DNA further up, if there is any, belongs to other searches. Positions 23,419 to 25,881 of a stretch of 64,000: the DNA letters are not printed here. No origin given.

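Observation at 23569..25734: Secreted decaheme-motif protein fused to three Ig-like repeats in an Actinomycetota-like genome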

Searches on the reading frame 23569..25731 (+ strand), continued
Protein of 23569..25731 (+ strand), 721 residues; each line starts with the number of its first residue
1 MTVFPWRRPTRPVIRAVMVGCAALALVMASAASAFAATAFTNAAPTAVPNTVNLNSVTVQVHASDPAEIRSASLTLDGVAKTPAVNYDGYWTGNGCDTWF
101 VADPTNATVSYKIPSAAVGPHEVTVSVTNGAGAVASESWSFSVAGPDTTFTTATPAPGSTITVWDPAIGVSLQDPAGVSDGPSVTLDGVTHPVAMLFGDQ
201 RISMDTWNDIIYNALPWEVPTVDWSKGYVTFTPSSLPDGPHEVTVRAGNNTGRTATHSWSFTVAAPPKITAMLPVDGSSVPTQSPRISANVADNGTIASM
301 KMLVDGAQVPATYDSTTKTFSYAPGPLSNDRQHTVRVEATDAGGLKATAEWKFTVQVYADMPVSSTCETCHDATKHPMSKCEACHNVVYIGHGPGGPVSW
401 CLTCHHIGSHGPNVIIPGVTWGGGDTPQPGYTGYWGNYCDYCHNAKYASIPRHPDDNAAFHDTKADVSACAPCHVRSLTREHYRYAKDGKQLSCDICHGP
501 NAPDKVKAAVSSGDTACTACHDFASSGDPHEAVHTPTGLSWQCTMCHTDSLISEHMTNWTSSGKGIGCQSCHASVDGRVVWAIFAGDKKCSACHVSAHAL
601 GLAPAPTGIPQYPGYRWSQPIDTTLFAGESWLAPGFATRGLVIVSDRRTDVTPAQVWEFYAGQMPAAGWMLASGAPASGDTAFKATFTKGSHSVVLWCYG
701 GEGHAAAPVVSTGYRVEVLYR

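Call 74: find_encoding_contigs(protein=P0009, flank=10000, max_places=2)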
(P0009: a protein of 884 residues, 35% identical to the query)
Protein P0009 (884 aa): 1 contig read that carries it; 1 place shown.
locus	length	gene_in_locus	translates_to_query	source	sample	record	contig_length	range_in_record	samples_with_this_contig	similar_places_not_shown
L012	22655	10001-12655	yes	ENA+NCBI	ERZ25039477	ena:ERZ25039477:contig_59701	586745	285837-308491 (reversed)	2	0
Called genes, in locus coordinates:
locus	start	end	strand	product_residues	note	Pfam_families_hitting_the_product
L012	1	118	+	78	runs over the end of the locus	PF01592:NifU_N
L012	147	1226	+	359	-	PF03054:tRNA_Me_trans, PF20259:tRNA_Me_trans_M, PF20258:tRNA_Me_trans_C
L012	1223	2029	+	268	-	PF02811:PHP, PF13263:PHP_C (faint)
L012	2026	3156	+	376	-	PF01784:DUF34_NIF3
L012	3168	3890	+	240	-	PF24481:CT398_CC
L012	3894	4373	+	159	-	PF00075:RNase_H, PF13456:RVT_3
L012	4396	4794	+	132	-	PF01242:PTPS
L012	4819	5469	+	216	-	PF01325:Fe_dep_repress, PF01047:MarR, PF12802:MarR_2 (weak), PF25213:HVO_A0261_N (weak), PF13545:HTH_Crp_2 (weak), PF02742:Fe_dep_repr_C, PF04023:FeoA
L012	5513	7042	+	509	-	PF05977:MFS_3, PF07690:MFS_1, PF05977:MFS_3, PF07690:MFS_1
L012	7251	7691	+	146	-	PF20114:DUF6504 (weak)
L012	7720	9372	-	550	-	PF03109:ABC1, PF27536:UbiB_helical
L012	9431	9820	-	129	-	PF05597:Phasin (faint)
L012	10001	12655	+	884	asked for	PF14522:Cytochrome_C7 (faint), PF02085:Cytochrom_CIII (faint), PF14537:Cytochrom_c3_2 (faint), PF22113:Mtrc-MtrF_II-IV_dom (faint), PF20773:InhA-like_MAM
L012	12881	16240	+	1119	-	PF02811:PHP, PF07733:DNA_pol3_alpha, PF17657:DNA_pol3_finger, PF14579:HHH_6, PF01336:tRNA_anti-codon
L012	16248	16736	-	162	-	-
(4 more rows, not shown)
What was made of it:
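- A DtxR-type iron regulator with a FeoA domain lies about 5 kb from homologue P0009 (call 74).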

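Call 75: find_encoding_contigs(protein=P0010, flank=10000, max_places=2)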
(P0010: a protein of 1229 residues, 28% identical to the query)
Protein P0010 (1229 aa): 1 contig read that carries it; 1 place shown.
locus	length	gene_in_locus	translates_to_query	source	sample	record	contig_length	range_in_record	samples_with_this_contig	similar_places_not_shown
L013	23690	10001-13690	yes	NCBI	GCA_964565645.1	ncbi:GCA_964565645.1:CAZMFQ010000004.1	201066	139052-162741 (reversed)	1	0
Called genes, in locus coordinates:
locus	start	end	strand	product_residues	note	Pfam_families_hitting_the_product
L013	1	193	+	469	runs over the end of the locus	PF13589:HATPase_c_3 (weak)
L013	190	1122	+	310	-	PF20553:Methyltransf_35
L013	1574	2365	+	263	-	PF09407:AbiEi_1 (weak)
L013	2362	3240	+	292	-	PF08843:AbiEii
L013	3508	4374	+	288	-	-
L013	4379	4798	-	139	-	PF01850:PIN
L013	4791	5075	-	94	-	PF01402:RHH_1 (weak), PF07878:RHH_5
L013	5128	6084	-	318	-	PF00589:Phage_integrase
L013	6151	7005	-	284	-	-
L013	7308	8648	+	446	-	-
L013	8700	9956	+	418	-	PF09084:NMT1 (faint)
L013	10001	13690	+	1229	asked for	PF17996:CE2_N (faint), PF19077:Big_13 (faint)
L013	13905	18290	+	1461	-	PF14522:Cytochrome_C7 (faint), PF22113:Mtrc-MtrF_II-IV_dom (weak)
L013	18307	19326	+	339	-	PF14249:Tocopherol_cycl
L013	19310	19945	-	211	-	PF01370:Epimerase, PF05368:NmrA, PF13460:NAD_binding_10, PF01073:3Beta_HSD (weak)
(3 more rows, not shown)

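Call 76: find_encoding_contigs(protein=P0004, flank=10000, max_places=2)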
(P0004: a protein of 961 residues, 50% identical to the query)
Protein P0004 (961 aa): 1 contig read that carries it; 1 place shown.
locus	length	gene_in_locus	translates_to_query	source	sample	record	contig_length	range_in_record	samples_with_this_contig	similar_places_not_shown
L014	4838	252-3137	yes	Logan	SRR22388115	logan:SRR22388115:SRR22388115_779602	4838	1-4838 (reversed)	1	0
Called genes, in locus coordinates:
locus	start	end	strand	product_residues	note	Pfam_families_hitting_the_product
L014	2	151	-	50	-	?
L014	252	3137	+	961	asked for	PF19077:Big_13 (faint), PF22113:Mtrc-MtrF_II-IV_dom (faint)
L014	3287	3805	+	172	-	PF02075:RuvC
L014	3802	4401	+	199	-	PF01330:RuvA_N, PF00633:HHH (faint), PF14520:HHH_5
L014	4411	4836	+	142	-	?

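Call 89: find_related_loci(query=A1, collection=metagenome_contigs, flank=10000)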
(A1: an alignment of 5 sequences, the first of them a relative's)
Query A1 (721 aa) in metagenome_contigs; peptide patterns used: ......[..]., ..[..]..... (x = any residue, [..] = any of these).
124 stretches matched a pattern; 1 encode a relative of the query (tblastn E <= 1e-3); 1 distinct loci.
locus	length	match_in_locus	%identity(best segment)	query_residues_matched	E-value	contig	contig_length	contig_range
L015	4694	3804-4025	32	417-481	2e-6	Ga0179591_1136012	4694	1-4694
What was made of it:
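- Tried and rejected: The metagenome scan with A1 gave one weak locus (call 89).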
